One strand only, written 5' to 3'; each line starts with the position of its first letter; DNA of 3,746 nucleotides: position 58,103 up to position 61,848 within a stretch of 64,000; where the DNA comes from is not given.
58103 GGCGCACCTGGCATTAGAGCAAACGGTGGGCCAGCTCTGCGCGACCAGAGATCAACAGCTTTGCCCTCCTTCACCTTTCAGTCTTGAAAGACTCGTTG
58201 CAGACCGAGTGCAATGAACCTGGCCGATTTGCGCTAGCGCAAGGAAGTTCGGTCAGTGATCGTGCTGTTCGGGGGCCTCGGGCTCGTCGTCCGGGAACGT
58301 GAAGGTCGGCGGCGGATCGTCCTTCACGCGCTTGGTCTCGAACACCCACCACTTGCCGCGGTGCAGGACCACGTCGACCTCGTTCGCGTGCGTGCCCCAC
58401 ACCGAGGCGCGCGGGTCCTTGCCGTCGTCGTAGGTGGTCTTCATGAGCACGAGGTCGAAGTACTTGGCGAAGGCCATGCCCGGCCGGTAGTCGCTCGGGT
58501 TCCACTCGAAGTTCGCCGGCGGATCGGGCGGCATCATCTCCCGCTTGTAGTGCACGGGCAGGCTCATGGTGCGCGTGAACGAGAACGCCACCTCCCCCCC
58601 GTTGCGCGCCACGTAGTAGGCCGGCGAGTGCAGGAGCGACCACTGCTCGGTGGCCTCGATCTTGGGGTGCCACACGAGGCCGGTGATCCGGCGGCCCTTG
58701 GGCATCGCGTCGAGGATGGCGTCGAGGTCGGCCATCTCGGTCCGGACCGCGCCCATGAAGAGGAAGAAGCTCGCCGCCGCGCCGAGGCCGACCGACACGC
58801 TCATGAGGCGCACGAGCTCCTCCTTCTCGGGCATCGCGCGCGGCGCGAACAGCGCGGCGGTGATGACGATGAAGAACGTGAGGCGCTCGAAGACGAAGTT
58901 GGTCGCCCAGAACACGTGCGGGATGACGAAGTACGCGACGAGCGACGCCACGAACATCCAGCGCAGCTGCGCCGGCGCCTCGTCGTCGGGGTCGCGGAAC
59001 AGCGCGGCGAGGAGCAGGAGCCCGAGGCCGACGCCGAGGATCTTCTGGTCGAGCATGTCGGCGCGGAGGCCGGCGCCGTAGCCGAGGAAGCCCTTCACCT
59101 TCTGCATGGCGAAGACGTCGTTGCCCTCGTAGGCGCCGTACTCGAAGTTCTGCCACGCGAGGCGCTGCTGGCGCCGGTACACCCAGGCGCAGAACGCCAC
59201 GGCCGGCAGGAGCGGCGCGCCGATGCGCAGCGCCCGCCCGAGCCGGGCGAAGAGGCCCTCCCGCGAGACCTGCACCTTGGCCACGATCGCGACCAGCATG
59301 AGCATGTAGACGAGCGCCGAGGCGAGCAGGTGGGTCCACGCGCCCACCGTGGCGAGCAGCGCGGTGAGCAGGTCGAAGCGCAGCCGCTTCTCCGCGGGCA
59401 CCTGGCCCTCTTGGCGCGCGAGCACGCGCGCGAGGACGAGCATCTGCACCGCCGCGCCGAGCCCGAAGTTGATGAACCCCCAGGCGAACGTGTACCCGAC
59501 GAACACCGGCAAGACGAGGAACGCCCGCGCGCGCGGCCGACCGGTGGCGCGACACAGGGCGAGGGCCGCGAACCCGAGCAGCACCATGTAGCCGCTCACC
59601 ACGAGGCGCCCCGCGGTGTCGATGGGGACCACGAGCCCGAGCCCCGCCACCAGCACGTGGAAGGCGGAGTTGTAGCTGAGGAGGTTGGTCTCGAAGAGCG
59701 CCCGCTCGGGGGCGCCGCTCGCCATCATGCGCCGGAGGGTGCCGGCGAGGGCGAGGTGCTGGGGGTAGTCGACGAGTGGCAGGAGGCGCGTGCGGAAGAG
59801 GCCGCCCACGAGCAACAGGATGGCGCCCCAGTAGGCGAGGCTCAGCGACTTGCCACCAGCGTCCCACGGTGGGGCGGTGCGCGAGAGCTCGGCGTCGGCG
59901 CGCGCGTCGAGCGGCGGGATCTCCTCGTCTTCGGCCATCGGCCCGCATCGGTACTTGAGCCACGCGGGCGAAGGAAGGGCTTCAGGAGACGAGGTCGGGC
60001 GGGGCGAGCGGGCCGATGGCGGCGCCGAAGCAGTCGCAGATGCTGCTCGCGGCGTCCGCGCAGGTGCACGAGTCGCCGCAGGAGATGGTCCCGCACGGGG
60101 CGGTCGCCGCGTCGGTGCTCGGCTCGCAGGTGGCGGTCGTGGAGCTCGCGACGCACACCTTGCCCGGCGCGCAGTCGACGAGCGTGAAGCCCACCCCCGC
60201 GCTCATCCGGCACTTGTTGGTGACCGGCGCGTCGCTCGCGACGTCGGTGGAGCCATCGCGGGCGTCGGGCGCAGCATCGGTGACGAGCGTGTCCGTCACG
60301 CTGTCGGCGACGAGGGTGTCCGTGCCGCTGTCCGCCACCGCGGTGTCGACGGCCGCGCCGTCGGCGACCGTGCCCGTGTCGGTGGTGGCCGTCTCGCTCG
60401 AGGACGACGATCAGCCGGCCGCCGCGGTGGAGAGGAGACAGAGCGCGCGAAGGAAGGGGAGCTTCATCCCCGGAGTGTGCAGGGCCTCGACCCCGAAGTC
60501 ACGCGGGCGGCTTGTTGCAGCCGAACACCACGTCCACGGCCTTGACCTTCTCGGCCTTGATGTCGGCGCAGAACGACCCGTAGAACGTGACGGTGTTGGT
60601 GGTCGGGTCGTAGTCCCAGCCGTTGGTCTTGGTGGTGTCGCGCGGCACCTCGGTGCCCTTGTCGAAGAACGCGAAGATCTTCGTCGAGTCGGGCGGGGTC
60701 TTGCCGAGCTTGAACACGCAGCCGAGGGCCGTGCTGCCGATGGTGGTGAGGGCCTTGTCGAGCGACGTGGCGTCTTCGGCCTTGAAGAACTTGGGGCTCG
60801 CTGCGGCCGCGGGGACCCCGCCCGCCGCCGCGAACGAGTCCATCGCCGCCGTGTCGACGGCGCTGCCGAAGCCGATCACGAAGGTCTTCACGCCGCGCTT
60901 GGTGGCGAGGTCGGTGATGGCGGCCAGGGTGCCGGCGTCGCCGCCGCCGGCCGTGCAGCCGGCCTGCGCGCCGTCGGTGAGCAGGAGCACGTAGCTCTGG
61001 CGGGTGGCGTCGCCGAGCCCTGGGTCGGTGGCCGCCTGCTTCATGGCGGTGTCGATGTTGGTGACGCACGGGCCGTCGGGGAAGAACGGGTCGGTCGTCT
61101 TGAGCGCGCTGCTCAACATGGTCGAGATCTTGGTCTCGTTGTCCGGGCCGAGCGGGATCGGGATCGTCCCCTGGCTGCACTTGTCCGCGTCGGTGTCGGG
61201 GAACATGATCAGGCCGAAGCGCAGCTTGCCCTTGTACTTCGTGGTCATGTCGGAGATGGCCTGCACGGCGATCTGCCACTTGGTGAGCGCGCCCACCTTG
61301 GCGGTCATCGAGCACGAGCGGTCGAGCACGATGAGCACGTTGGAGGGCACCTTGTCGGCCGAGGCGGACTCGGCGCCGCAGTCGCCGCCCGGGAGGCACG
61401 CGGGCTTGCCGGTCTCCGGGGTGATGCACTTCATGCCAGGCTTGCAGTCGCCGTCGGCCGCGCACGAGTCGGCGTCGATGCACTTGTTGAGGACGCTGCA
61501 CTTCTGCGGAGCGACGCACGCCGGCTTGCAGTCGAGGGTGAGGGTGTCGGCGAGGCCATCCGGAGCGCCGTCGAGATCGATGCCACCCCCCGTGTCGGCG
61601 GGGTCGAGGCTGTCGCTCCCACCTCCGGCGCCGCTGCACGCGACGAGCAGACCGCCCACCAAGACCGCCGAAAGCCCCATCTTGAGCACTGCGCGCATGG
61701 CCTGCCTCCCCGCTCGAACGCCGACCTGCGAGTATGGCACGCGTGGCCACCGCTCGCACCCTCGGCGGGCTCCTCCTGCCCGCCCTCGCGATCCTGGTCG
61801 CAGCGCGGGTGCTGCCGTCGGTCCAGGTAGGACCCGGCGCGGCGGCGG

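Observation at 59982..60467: In-frame TGA exactly at the lipobox cysteine codon of a Cys-rich lipoprotein gene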

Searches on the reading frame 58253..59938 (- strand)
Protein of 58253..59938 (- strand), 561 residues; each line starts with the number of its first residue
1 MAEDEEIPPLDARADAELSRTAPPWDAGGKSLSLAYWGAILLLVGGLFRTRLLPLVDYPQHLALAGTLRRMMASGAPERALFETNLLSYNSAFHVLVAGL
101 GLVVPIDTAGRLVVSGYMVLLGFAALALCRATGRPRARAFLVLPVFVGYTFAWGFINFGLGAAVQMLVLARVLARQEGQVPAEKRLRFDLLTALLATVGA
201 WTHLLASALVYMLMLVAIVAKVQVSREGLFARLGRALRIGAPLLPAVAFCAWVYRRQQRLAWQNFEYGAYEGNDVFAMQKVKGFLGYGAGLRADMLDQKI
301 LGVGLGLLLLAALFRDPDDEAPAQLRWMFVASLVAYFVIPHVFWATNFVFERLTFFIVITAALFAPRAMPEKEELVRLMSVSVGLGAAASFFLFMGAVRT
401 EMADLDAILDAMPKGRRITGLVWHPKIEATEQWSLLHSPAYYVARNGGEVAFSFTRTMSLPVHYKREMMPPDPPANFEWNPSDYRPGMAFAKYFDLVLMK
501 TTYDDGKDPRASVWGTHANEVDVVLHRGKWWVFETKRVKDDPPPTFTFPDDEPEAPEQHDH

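Call 25: search_protein_families(library=pfam, proteins=[window:58253-59938:-], max_evalue=0.1)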
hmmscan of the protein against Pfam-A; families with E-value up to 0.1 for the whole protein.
window:58253-59938:- (561 aa): 0 families

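Call 37: search_protein_families(library=ncbifam, proteins=[window:58253-59938:-], max_evalue=0.1)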
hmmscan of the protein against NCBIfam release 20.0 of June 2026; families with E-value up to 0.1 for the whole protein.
window:58253-59938:- (561 aa): 0 families

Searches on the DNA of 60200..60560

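Call 24: search_rna_families(source=window, start=60200, end=60560, threshold=evalue, max_evalue=10)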
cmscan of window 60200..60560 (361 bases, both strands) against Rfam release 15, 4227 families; matches with E-value up to 10: 3.
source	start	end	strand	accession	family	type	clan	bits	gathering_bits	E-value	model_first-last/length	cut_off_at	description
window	60337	60376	-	RF01333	CRISPR-DR20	Gene; CRISPR;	-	13.1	42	9.3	1-36/36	no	CRISPR RNA direct repeat element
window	60372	60444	+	RF01276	sR53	Gene; snRNA; snoRNA; CD-box;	-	11.1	49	3.5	1-60/60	no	Small nucleolar RNA sR53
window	60456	60471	-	RF01734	Fluoride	Cis-reg; riboswitch;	-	10.7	34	2.8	10-25/64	no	Fluoride riboswitch aptamer (crcB RNA motif)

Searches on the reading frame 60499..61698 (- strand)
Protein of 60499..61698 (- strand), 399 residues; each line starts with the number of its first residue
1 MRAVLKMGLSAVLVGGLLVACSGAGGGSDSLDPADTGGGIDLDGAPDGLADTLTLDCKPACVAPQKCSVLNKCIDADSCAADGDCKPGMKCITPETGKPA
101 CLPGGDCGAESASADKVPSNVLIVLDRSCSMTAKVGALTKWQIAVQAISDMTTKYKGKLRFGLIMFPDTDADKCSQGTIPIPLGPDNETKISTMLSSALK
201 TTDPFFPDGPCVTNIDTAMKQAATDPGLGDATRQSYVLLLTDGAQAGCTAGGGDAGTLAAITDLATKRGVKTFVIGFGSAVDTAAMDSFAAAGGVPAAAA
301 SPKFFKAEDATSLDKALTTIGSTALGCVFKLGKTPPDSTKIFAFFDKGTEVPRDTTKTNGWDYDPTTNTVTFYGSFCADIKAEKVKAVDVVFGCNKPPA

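Call 25: search_protein_families(library=pfam, proteins=[window:60499-61698:-], max_evalue=0.1)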
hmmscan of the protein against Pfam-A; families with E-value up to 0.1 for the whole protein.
window:60499-61698:- (399 aa): 2 families
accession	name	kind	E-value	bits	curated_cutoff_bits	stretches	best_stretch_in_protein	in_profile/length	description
PF00092.34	VWA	-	1.2e-07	32.6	23.8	1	120-315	1-170/174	von Willebrand factor type A domain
PF13519.12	VWA_2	-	6.3e-07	30.4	27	1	121-243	1-106/107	von Willebrand factor type A domain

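Call 37: search_protein_families(library=ncbifam, proteins=[window:60499-61698:-], max_evalue=0.1)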
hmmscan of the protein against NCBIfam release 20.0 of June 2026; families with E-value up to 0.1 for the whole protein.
window:60499-61698:- (399 aa): 1 family
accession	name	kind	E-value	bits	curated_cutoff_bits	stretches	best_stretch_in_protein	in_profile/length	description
NF033757.1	gliding_CglB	equivalog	3.8e-09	36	200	2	302-385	306-388/402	adventurous gliding motility lipoprotein CglB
